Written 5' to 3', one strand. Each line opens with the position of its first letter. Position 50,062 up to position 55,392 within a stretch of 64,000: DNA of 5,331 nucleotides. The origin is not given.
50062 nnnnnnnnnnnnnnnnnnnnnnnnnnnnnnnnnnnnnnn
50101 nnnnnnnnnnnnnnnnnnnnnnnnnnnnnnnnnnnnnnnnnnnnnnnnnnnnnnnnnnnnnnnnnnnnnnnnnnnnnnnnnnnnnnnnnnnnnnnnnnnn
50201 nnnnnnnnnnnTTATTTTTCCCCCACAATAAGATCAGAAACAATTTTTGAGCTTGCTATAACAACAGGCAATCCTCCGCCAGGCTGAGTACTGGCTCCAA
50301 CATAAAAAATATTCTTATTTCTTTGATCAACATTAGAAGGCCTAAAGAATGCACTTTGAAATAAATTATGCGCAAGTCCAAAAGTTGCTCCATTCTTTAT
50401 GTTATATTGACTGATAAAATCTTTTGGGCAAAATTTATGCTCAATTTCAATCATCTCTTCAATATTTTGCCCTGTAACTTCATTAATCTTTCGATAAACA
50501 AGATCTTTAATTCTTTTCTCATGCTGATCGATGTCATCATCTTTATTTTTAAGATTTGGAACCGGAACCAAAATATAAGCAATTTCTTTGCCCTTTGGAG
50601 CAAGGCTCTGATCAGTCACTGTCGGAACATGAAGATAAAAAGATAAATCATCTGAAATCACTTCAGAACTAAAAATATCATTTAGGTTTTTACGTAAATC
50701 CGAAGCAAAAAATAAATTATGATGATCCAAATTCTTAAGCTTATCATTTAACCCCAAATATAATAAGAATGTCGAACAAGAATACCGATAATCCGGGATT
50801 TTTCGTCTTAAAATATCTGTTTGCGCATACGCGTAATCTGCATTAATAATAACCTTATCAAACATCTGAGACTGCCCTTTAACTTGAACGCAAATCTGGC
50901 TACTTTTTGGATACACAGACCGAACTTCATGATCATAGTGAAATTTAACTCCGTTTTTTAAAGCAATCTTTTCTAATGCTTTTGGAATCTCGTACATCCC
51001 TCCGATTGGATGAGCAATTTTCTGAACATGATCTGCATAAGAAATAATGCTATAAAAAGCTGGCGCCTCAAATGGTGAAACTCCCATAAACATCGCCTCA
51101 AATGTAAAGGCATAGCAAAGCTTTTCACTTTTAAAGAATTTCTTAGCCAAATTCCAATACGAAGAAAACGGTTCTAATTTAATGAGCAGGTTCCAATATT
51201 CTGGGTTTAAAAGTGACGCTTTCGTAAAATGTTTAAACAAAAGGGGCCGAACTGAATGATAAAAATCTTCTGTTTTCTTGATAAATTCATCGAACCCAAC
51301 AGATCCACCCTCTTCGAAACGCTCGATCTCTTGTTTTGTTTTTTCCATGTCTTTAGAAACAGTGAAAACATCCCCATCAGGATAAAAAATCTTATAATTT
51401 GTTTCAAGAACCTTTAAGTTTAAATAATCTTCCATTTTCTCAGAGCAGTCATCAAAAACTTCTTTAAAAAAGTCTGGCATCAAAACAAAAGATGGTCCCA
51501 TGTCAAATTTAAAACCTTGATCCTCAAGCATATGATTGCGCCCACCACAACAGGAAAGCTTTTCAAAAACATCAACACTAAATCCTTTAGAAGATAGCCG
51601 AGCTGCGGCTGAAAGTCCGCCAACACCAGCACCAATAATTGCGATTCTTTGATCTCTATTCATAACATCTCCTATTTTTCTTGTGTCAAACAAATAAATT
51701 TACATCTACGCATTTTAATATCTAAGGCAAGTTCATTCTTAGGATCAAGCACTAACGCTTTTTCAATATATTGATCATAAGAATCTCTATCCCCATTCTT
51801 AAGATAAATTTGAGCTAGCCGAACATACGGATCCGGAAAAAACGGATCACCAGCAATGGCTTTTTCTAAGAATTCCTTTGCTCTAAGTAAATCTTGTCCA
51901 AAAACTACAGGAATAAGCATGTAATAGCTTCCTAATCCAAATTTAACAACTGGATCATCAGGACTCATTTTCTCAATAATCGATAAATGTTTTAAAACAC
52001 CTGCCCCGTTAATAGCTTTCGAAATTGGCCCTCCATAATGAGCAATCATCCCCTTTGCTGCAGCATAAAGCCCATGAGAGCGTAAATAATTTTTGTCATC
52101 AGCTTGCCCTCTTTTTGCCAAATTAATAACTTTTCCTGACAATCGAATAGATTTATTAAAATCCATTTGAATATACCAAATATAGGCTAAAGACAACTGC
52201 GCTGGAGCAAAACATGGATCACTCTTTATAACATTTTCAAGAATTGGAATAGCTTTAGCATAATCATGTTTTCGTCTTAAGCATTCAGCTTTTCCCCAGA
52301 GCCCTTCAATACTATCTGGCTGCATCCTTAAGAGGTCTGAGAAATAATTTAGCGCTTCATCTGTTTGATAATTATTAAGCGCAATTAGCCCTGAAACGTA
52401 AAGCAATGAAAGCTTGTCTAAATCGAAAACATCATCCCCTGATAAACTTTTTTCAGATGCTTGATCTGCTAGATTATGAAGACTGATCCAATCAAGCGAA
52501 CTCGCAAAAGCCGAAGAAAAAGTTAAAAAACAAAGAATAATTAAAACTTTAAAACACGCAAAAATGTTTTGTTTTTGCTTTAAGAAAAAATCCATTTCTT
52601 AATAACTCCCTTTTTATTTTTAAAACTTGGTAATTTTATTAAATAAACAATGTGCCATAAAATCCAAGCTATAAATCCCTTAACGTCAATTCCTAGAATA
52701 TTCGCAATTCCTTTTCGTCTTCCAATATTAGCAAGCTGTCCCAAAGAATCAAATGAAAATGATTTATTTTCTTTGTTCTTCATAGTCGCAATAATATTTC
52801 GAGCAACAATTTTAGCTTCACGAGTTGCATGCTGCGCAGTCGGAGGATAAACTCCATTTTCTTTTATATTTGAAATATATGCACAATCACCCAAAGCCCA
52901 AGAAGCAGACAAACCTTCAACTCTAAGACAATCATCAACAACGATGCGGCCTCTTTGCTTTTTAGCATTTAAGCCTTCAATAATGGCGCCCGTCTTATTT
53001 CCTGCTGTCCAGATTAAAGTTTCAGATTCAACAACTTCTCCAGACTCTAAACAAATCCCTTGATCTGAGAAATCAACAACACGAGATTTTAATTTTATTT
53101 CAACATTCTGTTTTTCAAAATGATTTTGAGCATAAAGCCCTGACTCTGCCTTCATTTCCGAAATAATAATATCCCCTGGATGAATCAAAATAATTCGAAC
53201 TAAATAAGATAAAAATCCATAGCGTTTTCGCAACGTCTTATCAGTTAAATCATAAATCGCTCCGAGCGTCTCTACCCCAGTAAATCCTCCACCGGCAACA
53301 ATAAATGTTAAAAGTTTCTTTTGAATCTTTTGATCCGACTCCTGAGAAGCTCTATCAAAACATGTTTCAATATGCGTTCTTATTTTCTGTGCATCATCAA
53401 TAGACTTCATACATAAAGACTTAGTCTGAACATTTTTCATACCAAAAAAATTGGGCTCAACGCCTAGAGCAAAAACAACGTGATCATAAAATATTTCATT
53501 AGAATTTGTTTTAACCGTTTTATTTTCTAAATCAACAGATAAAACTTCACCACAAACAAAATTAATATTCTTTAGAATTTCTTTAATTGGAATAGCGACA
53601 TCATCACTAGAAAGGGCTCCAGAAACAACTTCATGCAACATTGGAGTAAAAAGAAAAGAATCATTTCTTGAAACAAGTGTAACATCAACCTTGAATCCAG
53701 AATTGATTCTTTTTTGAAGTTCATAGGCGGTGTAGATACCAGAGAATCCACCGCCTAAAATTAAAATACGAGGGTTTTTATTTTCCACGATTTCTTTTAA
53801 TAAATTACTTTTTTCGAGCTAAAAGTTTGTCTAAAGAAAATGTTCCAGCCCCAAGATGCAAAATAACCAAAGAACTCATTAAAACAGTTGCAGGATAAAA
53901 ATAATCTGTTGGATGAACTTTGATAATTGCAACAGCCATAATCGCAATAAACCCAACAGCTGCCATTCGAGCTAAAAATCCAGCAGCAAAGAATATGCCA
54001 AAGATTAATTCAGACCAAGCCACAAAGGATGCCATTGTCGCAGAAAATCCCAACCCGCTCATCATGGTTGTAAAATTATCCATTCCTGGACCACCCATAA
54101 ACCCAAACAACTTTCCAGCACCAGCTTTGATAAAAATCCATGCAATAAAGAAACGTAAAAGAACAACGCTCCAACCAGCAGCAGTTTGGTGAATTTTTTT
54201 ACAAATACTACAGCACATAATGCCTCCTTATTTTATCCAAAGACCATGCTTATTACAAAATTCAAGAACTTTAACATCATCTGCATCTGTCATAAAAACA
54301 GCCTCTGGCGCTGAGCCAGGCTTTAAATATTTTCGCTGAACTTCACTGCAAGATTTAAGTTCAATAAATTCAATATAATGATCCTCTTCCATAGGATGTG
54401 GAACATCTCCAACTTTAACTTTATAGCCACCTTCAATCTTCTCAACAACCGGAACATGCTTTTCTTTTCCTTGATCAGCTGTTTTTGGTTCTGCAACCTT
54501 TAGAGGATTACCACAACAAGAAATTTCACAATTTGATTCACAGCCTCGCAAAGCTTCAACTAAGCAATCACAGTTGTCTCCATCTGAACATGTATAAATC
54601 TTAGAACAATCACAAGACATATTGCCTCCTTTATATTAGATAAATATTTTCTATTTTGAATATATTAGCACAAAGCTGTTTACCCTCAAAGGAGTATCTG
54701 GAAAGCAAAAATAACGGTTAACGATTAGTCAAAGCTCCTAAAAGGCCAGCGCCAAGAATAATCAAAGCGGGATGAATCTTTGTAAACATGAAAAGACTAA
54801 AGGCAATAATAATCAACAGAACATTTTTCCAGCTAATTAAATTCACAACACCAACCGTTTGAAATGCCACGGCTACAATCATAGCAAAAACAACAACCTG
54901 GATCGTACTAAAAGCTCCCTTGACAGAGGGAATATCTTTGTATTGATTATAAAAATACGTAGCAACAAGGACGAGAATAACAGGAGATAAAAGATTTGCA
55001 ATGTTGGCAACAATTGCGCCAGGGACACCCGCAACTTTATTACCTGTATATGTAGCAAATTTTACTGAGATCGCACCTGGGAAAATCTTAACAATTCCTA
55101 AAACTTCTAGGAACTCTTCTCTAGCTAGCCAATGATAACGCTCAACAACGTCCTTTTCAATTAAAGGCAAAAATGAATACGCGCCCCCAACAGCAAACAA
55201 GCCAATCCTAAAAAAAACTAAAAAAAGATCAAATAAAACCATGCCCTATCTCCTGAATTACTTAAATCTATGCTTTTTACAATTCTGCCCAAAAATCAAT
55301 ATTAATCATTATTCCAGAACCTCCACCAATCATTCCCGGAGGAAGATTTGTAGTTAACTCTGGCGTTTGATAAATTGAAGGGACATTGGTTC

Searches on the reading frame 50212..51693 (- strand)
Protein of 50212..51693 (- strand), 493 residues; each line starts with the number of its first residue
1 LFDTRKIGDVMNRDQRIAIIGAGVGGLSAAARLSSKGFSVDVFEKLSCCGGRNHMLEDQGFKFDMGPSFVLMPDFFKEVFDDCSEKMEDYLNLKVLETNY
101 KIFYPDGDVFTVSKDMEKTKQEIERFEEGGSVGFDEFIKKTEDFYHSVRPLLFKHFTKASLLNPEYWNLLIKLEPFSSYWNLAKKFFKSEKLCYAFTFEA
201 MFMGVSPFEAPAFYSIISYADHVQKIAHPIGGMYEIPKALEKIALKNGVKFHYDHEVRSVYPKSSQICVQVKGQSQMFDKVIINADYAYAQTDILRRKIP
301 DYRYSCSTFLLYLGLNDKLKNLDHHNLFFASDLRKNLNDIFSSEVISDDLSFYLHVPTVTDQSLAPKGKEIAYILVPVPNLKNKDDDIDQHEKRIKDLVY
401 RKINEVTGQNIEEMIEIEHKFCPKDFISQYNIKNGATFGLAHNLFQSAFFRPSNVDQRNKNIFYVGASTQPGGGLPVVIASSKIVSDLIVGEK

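Call 68: search_protein_families(library=pfam, proteins=[window:50212-51693:-], max_evalue=0.00001)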
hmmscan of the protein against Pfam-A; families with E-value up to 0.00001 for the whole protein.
window:50212-51693:- (493 aa): 4 families
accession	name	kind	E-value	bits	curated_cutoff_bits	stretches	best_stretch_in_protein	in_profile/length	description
PF01593.30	Amino_oxidase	-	1.4e-22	81.1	19.8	1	25-489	2-442/443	Flavin containing amine oxidoreductase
PF13450.12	NAD_binding_8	-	2.7e-13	50.4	21.9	1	19-81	1-63/68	NAD(P)-binding Rossmann-like domain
PF01266.30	DAO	-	9.5e-08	32.4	27.9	0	16-46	1-31/353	FAD dependent oxidoreductase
PF07992.20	Pyr_redox_2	-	1.1e-06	28.8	26.1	0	16-51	2-38/291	Pyridine nucleotide-disulphide oxidoreductase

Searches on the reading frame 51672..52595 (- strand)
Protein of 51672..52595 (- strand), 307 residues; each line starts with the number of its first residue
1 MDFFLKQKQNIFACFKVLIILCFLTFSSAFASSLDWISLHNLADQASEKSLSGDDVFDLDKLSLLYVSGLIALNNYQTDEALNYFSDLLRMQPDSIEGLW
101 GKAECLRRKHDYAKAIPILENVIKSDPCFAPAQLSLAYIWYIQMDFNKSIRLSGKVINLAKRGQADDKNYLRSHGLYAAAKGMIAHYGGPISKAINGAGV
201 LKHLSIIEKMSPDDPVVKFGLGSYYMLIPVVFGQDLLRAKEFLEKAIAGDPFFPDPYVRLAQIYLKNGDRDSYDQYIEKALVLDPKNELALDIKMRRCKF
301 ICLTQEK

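Call 68: search_protein_families(library=pfam, proteins=[window:51672-52595:-], max_evalue=0.00001)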
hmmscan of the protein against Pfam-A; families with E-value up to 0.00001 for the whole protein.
window:51672-52595:- (307 aa): 9 families
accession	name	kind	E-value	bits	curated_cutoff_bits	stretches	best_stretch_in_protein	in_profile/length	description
PF14559.12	TPR_19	-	1.2e-12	48.4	25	0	76-127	5-56/68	Tetratricopeptide repeat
PF13181.12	TPR_8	-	1.3e-11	44.1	25.7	0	257-287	4-34/34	Tetratricopeptide repeat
PF13428.12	TPR_14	-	1.5e-10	41.1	23.5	0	255-291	2-38/44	Tetratricopeptide repeat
PF07719.23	TPR_2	-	3.6e-10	39.6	27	0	97-127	2-32/34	Tetratricopeptide repeat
PF13431.12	TPR_17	-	6.7e-10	38.9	24.4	0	243-269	2-28/34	Tetratricopeptide repeat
PF13432.12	TPR_16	-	1.8e-07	31.9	32.7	0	69-122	4-57/65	Tetratricopeptide repeat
PF13174.12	TPR_6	-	4.9e-07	30.4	26.3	0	99-127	3-31/33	Tetratricopeptide repeat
PF25062.1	ARM_TT21_N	-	1.9e-06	28.2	40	0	70-148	143-220/222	Tetratricopeptide repeat protein 21 N-terminal ARM repeat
PF24575.1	TPR_Slam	-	4e-06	27.6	35.2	0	99-139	50-90/104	Surface lipoprotein assembly modifier, N-terminal TPR repeats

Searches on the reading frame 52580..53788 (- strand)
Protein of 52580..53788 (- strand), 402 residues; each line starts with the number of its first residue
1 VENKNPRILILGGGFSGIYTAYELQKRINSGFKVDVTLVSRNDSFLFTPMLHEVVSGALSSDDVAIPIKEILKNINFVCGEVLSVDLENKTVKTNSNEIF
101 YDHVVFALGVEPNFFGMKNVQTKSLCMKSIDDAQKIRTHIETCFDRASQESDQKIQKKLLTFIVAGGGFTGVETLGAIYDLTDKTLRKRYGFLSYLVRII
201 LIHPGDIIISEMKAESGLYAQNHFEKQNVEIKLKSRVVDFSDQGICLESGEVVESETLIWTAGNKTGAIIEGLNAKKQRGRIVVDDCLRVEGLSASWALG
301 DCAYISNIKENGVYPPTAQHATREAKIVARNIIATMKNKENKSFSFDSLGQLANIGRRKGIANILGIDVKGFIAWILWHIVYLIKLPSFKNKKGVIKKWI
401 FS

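Call 68: search_protein_families(library=pfam, proteins=[window:52580-53788:-], max_evalue=0.00001)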
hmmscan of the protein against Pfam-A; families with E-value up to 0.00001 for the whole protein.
window:52580-53788:- (402 aa): 4 families
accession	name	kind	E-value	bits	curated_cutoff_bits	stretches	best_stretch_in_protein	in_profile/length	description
PF07992.20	Pyr_redox_2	-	3e-36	125.8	26.1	1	7-325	2-291/291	Pyridine nucleotide-disulphide oxidoreductase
PF00070.33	Pyr_redox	-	3.4e-10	40.7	22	0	7-76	1-67/82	Pyridine nucleotide-disulphide oxidoreductase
PF22366.1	NDH2_C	-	1.1e-08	35.5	27.7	1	349-400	2-54/62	NDH2 C-terminal domain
PF01266.30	DAO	-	9.1e-08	32.4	27.9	0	7-43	1-32/353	FAD dependent oxidoreductase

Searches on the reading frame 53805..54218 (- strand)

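Call 68: search_protein_families(library=pfam, proteins=[window:53805-54218:-], max_evalue=0.00001)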
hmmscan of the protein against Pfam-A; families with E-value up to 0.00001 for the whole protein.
window:53805-54218:- (137 aa): 1 family
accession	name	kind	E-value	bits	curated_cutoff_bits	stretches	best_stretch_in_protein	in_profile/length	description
PF07681.17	DoxX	-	7e-16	59.1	23.6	1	18-102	2-84/85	DoxX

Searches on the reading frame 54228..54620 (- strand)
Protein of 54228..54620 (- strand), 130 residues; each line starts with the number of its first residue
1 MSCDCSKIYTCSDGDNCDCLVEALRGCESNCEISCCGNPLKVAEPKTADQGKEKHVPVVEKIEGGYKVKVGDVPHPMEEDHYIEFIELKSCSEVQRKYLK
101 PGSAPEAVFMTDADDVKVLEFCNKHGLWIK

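Call 68: search_protein_families(library=pfam, proteins=[window:54228-54620:-], max_evalue=0.00001)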
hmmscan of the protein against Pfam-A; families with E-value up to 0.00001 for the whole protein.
window:54228-54620:- (130 aa): 1 family
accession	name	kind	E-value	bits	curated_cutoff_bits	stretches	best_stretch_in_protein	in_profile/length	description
PF01880.24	Desulfoferrodox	-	2.1e-18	67.1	22.2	1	48-128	2-95/98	Desulfoferrodoxin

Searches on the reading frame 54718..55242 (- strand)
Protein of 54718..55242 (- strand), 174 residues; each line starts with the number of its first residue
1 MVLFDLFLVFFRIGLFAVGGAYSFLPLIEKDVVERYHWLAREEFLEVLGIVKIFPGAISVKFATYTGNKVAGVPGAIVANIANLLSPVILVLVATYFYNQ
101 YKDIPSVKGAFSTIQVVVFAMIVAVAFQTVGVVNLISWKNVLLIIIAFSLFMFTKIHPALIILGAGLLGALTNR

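Call 68: search_protein_families(library=pfam, proteins=[window:54718-55242:-], max_evalue=0.00001)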
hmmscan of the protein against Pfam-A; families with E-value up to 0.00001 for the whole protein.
window:54718-55242:- (174 aa): 1 family
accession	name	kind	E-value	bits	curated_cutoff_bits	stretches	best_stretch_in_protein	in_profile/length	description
PF02417.20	Chromate_transp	-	3.5e-42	144.7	28.6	1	4-169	1-165/166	Chromate transporter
